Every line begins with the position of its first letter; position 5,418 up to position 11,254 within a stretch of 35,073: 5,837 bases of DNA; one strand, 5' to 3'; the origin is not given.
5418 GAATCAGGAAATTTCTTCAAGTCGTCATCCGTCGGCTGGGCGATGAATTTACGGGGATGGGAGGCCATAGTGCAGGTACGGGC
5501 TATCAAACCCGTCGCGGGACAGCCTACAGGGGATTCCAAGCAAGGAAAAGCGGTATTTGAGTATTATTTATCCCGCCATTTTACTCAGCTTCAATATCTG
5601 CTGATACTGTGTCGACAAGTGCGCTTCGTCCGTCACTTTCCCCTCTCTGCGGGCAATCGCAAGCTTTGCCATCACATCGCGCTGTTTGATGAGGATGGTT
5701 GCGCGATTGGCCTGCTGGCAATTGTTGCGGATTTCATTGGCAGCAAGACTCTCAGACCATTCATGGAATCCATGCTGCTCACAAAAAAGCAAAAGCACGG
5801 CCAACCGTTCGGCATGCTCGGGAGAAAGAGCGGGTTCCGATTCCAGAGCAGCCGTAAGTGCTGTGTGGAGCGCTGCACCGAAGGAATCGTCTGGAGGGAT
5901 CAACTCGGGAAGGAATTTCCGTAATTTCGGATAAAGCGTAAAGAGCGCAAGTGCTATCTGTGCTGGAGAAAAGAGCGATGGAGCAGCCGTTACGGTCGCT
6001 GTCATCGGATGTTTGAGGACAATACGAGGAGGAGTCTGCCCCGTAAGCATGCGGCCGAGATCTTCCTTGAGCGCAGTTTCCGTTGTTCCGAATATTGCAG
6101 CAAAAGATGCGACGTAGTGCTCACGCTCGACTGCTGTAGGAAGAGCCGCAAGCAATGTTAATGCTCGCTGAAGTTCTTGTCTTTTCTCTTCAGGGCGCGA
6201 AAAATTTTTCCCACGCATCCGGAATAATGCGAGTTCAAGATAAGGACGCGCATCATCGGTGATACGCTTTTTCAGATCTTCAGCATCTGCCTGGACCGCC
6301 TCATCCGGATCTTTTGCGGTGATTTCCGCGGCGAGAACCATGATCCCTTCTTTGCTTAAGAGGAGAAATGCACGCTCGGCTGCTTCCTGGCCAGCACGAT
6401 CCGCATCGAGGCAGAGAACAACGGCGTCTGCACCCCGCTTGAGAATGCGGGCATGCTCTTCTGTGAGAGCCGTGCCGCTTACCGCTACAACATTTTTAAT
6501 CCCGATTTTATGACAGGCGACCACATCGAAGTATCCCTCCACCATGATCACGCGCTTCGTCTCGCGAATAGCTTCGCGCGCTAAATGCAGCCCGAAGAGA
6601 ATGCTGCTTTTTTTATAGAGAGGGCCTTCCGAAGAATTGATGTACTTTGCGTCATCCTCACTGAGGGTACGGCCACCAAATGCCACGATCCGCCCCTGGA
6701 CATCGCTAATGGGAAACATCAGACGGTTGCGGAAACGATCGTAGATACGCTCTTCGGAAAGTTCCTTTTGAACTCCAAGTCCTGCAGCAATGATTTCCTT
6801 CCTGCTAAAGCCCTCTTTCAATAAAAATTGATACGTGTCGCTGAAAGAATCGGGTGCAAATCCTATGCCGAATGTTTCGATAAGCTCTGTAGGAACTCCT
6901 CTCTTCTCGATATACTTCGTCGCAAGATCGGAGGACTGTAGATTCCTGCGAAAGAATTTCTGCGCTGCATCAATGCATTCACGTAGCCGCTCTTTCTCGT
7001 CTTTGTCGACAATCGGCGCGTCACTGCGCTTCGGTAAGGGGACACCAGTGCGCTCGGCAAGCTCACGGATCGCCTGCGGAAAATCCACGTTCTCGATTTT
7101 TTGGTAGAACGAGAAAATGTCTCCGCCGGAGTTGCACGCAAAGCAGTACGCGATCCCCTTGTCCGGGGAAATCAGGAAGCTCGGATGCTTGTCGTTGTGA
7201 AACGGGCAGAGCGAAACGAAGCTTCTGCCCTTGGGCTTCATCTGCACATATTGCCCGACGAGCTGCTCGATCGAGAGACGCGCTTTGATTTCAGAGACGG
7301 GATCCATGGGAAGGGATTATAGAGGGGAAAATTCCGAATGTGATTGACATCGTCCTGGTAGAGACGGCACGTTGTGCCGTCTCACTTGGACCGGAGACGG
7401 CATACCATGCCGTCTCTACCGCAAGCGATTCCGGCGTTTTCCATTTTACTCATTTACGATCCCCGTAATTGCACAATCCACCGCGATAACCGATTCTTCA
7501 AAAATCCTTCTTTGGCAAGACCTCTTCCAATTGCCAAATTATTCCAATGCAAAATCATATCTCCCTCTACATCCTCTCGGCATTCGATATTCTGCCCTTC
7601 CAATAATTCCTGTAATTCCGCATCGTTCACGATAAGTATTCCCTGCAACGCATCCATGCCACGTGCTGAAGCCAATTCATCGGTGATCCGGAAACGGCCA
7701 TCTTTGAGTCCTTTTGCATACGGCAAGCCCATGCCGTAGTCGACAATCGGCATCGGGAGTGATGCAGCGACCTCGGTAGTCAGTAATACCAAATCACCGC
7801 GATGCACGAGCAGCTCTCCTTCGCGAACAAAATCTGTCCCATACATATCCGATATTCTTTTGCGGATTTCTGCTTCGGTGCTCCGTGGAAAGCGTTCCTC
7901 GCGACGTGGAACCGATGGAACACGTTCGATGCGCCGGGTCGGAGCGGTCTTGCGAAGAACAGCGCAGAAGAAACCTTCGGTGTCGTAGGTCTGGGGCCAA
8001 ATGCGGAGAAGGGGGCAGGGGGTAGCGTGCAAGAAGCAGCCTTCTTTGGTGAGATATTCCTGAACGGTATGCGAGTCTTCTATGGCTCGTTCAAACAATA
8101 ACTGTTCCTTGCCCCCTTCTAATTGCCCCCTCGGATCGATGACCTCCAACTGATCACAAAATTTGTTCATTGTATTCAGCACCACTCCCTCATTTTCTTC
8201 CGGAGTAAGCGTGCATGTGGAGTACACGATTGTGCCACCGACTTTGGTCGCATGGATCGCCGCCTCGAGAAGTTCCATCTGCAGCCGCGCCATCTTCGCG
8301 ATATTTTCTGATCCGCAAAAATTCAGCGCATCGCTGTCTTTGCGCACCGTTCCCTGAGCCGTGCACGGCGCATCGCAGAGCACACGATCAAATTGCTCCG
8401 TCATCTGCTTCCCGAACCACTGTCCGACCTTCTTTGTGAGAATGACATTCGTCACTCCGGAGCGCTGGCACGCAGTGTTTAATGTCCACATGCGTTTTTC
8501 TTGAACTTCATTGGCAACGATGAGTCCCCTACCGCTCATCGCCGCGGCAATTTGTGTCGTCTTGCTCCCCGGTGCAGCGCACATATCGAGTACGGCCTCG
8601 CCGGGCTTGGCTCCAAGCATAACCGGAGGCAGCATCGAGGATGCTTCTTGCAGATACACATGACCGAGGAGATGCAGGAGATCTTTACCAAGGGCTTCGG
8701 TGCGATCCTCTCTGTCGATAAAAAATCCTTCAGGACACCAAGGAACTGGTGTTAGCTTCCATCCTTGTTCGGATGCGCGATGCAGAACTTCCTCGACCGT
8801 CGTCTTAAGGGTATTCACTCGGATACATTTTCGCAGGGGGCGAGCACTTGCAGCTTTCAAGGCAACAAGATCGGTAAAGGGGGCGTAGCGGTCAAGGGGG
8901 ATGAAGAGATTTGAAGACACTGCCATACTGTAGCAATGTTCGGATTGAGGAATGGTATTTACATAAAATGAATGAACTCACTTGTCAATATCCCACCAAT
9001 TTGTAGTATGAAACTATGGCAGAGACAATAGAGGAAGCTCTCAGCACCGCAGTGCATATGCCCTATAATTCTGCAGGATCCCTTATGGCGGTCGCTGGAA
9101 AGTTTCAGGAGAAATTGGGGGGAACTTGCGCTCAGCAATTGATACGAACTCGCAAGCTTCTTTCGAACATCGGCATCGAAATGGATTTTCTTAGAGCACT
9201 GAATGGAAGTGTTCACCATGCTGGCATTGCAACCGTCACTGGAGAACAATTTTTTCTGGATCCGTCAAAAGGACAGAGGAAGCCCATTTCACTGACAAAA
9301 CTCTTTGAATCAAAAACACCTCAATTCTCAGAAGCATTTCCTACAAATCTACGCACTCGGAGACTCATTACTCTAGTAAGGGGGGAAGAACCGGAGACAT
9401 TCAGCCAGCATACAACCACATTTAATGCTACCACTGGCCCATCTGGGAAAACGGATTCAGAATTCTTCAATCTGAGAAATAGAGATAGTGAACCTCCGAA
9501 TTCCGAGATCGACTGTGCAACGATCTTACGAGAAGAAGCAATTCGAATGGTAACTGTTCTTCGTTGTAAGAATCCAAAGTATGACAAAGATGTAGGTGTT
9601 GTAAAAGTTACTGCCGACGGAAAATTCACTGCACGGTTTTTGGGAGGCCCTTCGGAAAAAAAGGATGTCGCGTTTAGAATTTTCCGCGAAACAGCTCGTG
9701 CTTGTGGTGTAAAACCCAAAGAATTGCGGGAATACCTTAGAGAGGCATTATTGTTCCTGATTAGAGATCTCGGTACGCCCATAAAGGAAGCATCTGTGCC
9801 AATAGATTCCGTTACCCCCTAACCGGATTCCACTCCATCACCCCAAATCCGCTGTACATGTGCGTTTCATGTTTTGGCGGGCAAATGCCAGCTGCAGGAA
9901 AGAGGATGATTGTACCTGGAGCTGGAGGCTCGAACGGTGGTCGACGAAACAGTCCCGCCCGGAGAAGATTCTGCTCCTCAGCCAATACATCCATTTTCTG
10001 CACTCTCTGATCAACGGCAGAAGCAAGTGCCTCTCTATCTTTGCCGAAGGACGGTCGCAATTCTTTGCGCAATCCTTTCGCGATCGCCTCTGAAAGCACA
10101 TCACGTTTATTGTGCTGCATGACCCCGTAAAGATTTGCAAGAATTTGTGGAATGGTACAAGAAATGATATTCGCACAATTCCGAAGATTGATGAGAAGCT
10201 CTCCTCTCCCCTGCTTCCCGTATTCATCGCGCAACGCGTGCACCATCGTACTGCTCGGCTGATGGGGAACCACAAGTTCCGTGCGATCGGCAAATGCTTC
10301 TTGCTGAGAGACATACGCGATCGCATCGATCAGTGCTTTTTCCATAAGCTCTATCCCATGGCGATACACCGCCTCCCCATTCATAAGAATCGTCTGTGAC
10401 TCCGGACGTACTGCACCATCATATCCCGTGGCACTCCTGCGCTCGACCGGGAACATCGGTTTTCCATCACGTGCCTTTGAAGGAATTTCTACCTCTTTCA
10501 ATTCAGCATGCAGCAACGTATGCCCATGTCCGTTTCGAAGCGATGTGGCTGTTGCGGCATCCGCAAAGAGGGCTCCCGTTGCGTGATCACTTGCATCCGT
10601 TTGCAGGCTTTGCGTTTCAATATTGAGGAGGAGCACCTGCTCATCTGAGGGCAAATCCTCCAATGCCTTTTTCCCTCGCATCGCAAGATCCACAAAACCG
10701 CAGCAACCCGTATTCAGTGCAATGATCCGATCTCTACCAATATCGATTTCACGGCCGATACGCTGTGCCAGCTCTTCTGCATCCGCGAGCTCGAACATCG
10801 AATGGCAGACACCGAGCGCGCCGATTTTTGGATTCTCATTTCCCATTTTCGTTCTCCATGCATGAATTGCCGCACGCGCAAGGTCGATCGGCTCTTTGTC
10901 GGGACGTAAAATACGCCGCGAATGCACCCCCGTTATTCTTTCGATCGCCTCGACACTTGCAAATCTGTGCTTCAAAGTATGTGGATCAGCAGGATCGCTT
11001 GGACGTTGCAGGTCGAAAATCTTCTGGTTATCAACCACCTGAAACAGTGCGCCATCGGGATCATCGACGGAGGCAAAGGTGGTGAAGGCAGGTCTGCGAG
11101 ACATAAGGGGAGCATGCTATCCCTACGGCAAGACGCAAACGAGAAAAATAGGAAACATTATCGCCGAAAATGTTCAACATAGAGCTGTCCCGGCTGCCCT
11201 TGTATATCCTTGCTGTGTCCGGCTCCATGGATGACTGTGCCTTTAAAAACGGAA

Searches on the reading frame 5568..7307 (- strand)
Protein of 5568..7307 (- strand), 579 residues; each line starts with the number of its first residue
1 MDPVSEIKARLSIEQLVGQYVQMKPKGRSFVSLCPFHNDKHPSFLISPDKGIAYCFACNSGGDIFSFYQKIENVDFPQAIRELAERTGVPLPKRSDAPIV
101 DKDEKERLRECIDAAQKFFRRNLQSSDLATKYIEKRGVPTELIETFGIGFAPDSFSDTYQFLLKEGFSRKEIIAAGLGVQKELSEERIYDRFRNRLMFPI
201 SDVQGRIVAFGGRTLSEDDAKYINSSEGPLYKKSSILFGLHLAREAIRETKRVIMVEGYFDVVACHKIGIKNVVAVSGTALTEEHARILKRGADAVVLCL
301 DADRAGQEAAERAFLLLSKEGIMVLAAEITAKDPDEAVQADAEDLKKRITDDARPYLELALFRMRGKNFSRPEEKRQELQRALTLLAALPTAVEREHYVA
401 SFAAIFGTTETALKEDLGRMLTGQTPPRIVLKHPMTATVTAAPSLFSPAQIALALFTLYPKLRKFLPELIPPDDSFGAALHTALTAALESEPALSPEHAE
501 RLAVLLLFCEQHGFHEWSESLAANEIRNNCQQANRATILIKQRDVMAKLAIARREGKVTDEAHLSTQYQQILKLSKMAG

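Call 6: search_protein_families(library=pfam, proteins=[window:5568-7307:-], max_evalue=0.01)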
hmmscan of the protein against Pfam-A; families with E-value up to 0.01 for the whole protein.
window:5568-7307:- (579 aa): 7 families
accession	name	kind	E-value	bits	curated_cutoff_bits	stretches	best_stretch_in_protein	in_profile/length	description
PF08275.17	DNAG_N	-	3.5e-38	131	26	1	118-243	1-127/128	DNA primase catalytic core, N-terminal domain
PF01807.25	Zn_ribbon_DnaG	-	3.3e-28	97.8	24.9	1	4-93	6-95/98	CHC2 zinc finger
PF13155.12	Toprim_2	-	7.5e-22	77.9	22.1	1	254-337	1-87/88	Toprim-like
PF13662.12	Toprim_4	-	2.8e-19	69.6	25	1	252-323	2-80/85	Toprim domain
PF01751.28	Toprim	-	3.9e-15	56.2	23.1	1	253-322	2-89/96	Toprim domain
PF13362.12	Toprim_3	-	6.3e-07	30.2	27.2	1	253-341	2-92/95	Toprim domain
PF10410.14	DnaB_bind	-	1.2e-06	29.1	20.6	1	365-409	10-54/56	DnaB-helicase binding domain of primase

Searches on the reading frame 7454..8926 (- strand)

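Call 6: search_protein_families(library=pfam, proteins=[window:7454-8926:-], max_evalue=0.01)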
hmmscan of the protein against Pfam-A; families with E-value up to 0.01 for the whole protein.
window:7454-8926:- (490 aa): 6 families
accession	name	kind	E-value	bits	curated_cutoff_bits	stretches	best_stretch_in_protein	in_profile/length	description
PF01189.24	Methyltr_RsmB-F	-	2e-46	158.6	27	1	103-325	3-199/199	16S rRNA methyltransferase RsmB/F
PF17125.10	Methyltr_RsmF_N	-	1.8e-16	60.8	34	1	23-95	20-86/86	N-terminal domain of 16S rRNA methyltransferase RsmF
PF01728.25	FtsJ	-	1.8e-08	35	24.1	1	107-274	20-173/181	FtsJ-like methyltransferase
PF22458.1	RsmF-B_ferredox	-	3e-07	30.9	27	1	23-72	20-69/74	Methyltr_RsmF/B-like, ferredoxin-like domain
PF21148.3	NSUN5_fdxn-like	-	0.00011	23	24.5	1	34-59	4-29/78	NOL1/NOP2/Sun domain family member 5, ferredoxin-like domain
PF13636.12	Methyltranf_PUA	-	0.0084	16.6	27.6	0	442-481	5-44/49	RNA-binding PUA-like domain of methyltransferase RsmF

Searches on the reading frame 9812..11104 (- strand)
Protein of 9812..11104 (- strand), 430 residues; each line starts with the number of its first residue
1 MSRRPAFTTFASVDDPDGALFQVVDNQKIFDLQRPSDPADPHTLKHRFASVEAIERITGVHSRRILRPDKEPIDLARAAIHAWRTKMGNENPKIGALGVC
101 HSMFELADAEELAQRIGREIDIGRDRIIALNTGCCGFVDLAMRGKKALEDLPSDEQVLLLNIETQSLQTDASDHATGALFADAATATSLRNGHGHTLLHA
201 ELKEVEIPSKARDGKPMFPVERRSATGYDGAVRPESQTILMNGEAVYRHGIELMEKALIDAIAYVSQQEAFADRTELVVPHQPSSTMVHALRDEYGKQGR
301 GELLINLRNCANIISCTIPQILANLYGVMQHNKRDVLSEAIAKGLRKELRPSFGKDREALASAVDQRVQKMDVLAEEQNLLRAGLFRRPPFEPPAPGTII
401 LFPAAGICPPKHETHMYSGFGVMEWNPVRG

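Call 6: search_protein_families(library=pfam, proteins=[window:9812-11104:-], max_evalue=0.01)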
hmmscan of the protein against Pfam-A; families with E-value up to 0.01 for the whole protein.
window:9812-11104:- (430 aa): 2 families
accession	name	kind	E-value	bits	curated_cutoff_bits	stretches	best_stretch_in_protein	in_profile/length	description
PF08545.16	ACP_syn_III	-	1e-05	25.8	24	1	130-203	3-77/80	3-Oxoacyl-[acyl-carrier-protein (ACP)] synthase III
PF08541.16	ACP_syn_III_C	-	0.00016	22.2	26.6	1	276-329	12-64/90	3-Oxoacyl-[acyl-carrier-protein (ACP)] synthase III C terminal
